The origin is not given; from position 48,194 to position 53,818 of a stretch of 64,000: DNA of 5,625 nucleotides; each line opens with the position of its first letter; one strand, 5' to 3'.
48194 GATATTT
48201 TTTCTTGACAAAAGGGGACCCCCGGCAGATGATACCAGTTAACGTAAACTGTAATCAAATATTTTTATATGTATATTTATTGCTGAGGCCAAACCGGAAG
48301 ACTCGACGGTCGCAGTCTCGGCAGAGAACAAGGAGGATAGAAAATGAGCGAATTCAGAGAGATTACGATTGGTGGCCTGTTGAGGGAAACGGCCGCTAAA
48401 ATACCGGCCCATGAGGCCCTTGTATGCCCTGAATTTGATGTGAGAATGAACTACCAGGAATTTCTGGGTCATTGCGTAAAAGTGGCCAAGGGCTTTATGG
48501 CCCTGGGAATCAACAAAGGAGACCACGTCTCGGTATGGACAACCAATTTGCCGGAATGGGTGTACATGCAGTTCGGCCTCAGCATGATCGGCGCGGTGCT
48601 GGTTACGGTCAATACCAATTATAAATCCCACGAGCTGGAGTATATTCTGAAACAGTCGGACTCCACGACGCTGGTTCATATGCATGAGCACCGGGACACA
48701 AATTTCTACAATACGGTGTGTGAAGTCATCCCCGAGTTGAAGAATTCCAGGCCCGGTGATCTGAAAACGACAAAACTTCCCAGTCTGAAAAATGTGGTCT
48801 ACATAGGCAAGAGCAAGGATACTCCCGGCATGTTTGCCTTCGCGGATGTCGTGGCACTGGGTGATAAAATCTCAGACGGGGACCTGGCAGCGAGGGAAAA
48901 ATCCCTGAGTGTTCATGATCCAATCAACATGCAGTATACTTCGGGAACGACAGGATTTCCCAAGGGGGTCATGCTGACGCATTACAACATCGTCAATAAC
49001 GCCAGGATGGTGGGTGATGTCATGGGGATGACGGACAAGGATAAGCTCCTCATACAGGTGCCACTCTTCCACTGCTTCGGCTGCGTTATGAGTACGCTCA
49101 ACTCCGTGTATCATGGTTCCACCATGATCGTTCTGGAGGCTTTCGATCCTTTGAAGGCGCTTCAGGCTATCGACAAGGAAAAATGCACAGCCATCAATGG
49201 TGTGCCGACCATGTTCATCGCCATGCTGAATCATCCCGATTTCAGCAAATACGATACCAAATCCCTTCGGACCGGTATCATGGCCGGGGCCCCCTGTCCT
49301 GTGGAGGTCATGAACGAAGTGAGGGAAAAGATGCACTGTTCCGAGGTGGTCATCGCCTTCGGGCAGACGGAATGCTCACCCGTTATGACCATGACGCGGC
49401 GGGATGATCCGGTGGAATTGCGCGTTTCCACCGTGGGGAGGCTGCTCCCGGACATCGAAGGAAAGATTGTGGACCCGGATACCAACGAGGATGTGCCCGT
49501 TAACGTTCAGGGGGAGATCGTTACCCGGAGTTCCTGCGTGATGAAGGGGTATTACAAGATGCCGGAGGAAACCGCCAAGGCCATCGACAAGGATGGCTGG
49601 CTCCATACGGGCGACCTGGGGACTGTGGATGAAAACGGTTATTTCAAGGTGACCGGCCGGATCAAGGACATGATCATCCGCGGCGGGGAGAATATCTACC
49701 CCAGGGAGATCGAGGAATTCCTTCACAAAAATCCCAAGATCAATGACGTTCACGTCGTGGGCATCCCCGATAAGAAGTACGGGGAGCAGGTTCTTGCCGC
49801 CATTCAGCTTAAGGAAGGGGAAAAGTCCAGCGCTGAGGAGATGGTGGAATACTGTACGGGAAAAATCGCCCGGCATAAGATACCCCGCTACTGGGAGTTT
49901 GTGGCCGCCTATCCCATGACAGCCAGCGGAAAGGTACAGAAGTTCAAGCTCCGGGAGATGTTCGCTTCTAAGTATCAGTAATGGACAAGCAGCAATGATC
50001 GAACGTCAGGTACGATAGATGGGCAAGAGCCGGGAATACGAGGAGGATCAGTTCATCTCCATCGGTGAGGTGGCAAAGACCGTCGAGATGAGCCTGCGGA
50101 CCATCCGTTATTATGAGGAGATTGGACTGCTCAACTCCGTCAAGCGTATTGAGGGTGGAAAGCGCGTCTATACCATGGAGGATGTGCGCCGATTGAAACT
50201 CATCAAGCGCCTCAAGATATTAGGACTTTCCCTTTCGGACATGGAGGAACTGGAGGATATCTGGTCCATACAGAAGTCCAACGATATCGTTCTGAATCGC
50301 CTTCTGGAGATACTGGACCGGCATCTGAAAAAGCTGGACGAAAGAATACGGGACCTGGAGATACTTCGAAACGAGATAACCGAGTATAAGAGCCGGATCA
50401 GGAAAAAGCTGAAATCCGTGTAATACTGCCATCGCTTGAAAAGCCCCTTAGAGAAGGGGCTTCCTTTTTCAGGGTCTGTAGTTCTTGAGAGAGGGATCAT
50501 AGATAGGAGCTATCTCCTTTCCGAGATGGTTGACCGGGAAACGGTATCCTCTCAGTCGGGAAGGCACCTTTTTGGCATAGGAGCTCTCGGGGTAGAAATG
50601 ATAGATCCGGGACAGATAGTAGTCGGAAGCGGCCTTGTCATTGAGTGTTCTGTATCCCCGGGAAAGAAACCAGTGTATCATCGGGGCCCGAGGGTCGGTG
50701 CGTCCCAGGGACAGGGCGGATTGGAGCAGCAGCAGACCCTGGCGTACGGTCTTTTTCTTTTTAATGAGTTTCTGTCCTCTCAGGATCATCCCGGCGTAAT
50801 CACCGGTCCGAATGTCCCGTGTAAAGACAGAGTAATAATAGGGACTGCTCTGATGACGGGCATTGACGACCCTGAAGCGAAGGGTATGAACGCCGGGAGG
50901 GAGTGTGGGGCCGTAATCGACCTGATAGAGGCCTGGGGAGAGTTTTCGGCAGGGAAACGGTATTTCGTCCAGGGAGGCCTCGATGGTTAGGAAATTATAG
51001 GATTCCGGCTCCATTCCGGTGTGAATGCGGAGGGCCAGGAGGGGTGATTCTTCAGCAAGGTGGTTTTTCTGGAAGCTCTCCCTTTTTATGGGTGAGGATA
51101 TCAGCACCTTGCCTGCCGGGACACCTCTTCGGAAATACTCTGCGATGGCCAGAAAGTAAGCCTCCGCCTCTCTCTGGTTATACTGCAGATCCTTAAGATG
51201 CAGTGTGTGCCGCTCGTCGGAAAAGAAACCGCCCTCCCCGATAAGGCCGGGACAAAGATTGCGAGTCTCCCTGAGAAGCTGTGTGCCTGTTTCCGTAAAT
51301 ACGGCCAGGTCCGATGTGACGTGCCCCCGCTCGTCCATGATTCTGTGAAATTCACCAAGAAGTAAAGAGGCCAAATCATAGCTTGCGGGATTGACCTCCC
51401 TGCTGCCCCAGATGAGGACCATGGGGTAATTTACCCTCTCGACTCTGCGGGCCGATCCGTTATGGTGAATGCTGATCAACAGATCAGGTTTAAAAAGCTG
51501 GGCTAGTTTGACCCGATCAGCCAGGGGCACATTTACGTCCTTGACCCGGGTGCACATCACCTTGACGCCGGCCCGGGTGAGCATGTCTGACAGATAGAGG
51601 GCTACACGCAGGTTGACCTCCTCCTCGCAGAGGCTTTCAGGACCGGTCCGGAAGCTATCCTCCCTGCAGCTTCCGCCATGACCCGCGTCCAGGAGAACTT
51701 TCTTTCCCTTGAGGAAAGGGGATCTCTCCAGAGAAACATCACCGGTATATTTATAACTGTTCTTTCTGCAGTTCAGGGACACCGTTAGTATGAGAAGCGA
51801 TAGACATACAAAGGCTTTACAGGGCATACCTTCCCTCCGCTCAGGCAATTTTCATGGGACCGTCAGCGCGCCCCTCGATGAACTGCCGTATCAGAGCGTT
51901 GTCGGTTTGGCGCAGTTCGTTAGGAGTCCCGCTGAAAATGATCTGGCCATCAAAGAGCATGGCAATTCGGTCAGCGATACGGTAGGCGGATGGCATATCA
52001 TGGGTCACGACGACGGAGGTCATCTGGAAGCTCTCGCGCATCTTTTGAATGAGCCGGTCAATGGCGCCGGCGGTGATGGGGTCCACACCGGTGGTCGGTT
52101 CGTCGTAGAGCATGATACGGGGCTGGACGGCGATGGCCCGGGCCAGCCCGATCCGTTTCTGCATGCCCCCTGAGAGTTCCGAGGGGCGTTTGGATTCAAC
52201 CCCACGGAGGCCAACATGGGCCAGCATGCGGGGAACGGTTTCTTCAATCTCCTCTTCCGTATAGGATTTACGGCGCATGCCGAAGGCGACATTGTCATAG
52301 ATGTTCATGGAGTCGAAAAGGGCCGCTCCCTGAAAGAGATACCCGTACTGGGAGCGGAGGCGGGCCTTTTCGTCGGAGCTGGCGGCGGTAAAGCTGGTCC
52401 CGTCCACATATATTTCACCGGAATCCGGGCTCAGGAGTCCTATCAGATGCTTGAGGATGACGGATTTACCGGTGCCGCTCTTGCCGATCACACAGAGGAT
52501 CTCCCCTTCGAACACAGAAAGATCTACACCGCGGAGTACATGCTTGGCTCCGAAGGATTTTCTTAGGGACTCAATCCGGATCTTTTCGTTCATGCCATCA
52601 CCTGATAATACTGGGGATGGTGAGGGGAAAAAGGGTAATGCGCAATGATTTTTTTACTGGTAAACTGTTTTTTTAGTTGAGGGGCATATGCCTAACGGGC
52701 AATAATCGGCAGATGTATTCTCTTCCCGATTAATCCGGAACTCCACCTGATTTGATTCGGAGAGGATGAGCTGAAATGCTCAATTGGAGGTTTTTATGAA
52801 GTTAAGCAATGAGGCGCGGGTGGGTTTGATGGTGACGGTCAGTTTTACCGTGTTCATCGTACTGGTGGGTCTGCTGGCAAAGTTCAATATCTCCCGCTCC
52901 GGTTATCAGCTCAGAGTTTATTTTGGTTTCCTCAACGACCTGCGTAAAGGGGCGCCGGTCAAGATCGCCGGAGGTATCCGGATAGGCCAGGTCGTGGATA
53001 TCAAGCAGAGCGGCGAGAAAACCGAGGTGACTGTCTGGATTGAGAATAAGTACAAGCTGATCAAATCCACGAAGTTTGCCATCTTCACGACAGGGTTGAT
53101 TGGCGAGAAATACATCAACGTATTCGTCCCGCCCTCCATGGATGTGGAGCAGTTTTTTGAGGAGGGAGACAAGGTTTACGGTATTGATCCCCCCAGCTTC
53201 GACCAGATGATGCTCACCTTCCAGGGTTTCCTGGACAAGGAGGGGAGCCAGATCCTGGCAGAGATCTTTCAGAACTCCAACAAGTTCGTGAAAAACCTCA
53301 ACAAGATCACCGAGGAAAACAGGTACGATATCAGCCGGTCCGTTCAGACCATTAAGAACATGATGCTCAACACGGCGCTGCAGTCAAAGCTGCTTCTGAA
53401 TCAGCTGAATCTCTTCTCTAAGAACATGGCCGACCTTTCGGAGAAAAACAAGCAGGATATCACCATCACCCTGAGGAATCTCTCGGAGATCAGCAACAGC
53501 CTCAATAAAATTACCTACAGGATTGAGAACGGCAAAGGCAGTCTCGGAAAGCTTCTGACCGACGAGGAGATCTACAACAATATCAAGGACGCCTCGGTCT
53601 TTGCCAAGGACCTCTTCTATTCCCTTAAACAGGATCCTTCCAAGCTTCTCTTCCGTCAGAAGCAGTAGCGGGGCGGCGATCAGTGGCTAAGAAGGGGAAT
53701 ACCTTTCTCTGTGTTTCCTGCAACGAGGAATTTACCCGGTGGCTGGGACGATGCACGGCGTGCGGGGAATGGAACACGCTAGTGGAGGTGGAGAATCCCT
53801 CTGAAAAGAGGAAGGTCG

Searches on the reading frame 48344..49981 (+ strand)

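Call 70: search_protein_families(library=pfam, proteins=[window:48344-49981:+], max_evalue=0.00001)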
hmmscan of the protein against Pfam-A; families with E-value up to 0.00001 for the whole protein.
window:48344-49981:+ (545 aa): 2 families
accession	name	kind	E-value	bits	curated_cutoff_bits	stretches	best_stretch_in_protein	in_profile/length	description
PF00501.34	AMP-binding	-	2e-96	323.6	29.9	1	14-404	2-384/384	AMP-binding enzyme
PF13193.12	AMP-binding_C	-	7.9e-16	59.2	24.5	1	455-530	1-76/76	AMP-binding enzyme C-terminal domain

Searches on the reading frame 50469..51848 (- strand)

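Call 70: search_protein_families(library=pfam, proteins=[window:50469-51848:-], max_evalue=0.00001)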
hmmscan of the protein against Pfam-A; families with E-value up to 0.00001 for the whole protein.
window:50469-51848:- (459 aa): 1 family
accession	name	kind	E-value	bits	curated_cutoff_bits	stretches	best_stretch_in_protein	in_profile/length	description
PF01520.23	Amidase_3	-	1.3e-23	84.3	27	1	51-236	1-173/174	N-acetylmuramoyl-L-alanine amidase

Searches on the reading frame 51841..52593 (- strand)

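Call 70: search_protein_families(library=pfam, proteins=[window:51841-52593:-], max_evalue=0.00001)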
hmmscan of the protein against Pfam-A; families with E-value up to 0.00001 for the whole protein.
window:51841-52593:- (250 aa): 1 family
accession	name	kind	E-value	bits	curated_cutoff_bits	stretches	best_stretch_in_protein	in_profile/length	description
PF00005.33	ABC_tran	-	8.7e-33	114.3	25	1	20-168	1-137/137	ABC transporter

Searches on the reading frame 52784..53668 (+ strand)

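Call 70: search_protein_families(library=pfam, proteins=[window:52784-53668:+], max_evalue=0.00001)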
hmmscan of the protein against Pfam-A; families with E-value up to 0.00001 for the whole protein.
window:52784-53668:+ (294 aa): 1 family
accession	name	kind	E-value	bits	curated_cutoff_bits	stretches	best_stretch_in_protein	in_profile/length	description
PF02470.25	MlaD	-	4.6e-13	49.7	25.1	1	40-113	2-78/81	MlaD protein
